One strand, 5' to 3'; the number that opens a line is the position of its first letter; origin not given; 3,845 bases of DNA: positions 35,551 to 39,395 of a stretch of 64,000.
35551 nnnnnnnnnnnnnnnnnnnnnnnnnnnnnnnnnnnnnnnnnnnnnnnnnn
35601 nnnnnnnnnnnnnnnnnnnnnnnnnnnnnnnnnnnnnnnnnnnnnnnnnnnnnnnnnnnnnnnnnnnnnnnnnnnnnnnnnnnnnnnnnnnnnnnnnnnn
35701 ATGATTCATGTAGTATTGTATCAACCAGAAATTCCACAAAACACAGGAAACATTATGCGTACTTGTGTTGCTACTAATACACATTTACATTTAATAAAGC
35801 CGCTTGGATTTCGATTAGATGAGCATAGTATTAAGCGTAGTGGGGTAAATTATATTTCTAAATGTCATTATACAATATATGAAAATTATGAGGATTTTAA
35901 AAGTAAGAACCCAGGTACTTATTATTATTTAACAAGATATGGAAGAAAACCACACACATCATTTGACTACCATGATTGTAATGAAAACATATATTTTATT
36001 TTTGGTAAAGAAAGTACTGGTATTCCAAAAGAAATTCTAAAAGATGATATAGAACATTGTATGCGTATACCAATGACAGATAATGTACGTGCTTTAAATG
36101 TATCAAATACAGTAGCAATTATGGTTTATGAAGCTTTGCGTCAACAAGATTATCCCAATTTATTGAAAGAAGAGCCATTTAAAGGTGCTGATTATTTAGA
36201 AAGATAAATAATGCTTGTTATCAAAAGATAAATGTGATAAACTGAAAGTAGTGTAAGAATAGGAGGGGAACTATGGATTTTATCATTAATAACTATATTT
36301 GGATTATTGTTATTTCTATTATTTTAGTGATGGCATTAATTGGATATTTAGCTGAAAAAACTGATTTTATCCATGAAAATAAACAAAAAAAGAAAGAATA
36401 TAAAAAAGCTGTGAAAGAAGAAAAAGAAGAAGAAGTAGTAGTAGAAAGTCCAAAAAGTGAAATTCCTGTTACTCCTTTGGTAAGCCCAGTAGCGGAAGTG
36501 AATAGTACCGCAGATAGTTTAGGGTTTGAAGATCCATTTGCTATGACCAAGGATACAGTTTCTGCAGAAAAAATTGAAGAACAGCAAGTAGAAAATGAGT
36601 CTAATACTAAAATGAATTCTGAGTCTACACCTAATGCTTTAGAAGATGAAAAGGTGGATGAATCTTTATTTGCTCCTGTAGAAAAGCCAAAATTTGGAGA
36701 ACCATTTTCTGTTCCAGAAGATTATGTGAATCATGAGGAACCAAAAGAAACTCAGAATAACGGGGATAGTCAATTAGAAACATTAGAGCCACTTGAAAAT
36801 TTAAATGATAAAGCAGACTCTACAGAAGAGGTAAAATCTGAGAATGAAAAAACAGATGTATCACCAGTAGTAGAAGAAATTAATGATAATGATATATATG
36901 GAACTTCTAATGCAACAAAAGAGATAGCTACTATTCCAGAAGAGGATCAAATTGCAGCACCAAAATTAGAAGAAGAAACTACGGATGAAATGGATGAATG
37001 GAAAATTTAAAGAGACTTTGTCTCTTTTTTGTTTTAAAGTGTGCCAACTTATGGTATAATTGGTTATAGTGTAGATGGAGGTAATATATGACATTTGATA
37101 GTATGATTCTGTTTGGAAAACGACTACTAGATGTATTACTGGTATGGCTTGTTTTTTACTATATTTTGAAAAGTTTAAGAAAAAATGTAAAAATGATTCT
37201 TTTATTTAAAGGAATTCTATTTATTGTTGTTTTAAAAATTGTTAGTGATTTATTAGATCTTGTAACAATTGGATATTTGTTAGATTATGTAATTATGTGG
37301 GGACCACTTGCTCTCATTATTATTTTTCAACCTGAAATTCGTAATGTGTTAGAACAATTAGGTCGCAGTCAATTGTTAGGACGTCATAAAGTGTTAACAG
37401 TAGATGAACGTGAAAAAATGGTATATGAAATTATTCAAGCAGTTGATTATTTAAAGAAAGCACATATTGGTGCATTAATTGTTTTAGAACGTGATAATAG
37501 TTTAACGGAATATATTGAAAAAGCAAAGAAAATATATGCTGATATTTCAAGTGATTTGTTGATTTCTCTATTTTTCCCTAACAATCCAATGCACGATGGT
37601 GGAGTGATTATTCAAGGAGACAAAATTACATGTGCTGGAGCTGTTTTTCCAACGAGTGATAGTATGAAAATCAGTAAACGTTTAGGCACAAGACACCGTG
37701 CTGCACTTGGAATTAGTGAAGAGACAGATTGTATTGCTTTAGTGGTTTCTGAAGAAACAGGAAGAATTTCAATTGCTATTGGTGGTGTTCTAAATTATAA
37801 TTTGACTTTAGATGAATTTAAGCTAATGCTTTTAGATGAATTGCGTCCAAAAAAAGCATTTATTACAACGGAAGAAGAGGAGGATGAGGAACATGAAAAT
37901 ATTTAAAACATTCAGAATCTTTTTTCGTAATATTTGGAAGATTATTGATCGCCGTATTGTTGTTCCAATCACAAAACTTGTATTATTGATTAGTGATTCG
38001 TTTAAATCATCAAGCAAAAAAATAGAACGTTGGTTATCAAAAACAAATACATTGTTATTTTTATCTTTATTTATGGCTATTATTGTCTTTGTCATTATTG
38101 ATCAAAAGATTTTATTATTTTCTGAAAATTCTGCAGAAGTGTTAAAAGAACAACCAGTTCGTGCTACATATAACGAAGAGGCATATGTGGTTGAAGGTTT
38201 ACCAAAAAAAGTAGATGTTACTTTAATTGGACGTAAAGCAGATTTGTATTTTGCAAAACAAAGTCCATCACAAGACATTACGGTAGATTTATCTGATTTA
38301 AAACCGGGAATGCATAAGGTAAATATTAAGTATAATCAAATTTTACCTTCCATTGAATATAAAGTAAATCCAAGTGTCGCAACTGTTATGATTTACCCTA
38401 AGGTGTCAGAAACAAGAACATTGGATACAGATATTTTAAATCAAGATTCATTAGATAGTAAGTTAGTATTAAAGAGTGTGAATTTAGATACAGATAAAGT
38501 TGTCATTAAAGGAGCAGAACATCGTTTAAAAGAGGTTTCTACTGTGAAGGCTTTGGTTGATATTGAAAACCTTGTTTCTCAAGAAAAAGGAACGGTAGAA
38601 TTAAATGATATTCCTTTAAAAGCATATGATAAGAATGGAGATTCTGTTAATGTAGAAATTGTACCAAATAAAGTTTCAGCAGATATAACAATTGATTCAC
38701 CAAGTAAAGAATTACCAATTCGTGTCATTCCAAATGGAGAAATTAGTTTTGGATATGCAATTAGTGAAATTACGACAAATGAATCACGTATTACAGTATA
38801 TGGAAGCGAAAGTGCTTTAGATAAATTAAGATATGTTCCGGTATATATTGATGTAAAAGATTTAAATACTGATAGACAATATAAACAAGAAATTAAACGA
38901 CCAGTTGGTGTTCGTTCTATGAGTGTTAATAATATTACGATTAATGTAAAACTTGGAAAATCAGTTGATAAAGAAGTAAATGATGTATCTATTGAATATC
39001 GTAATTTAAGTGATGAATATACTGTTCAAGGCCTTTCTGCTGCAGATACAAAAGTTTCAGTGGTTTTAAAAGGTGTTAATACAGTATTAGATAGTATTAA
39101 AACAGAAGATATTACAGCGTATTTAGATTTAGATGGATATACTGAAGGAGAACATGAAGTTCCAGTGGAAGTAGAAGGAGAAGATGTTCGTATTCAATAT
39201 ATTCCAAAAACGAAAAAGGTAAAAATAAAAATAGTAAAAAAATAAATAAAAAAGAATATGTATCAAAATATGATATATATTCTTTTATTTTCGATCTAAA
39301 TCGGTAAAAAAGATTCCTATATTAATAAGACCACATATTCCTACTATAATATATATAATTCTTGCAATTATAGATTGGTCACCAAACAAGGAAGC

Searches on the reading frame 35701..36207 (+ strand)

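Call 63: search_protein_families(library=pfam, proteins=[window:35701-36207:+], max_evalue=0.001)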
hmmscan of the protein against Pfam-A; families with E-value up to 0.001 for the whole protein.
window:35701-36207:+ (168 aa): 1 family
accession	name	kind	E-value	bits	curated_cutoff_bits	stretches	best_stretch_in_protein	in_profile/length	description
PF00588.24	SpoU_methylase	-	1.5e-30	106.6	29.7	1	2-143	2-142/142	SpoU rRNA Methylase family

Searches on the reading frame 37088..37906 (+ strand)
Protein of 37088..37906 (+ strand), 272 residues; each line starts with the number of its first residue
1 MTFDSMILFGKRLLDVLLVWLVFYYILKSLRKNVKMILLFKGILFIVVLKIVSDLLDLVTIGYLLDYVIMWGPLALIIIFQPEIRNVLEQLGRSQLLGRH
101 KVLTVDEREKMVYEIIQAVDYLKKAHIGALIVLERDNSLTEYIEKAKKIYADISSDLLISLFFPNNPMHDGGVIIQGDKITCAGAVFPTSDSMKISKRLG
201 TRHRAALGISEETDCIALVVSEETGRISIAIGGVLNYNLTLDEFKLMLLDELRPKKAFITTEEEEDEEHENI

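Call 63: search_protein_families(library=pfam, proteins=[window:37088-37906:+], max_evalue=0.001)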
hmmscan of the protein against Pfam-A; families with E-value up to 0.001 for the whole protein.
window:37088-37906:+ (272 aa): 2 families
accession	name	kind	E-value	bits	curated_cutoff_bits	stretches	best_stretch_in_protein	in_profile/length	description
PF02457.21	DAC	-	8.1e-40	135.6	27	1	117-234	2-118/119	DisA bacterial checkpoint controller nucleotide-binding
PF19293.4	CdaA_N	-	1.2e-10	41.9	23.8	1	11-84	8-81/81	CdaA N-terminal transmembrane domain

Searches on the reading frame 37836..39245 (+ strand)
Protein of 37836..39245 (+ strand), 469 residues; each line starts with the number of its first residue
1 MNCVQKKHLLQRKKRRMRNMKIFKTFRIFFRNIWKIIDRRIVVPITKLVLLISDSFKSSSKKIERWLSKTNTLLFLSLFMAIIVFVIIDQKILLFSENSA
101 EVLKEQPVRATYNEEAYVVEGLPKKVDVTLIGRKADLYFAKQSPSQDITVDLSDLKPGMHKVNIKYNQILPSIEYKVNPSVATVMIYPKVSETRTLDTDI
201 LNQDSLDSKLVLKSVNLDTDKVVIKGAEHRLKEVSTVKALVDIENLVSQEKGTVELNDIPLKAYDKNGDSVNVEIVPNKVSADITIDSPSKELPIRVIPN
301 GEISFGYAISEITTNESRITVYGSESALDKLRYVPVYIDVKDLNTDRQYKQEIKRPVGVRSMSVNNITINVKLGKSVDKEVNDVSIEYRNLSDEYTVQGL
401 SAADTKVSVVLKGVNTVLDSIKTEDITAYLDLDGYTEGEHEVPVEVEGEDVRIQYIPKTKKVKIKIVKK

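Call 64: search_protein_families(library=pfam, proteins=[window:37836-39245:+], max_evalue=0.001)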
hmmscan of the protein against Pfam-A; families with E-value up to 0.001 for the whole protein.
window:37836-39245:+ (469 aa): 2 families
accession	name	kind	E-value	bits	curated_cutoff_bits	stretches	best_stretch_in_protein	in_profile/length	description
PF07949.17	YbbR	-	5.8e-31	107.1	22.3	4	294-372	2-80/81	YbbR-like protein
PF20585.4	Pectate_lyase_5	-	1.7e-05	25.4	24.3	0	196-269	24-96/126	Putative pectate lyase-like adhesive domain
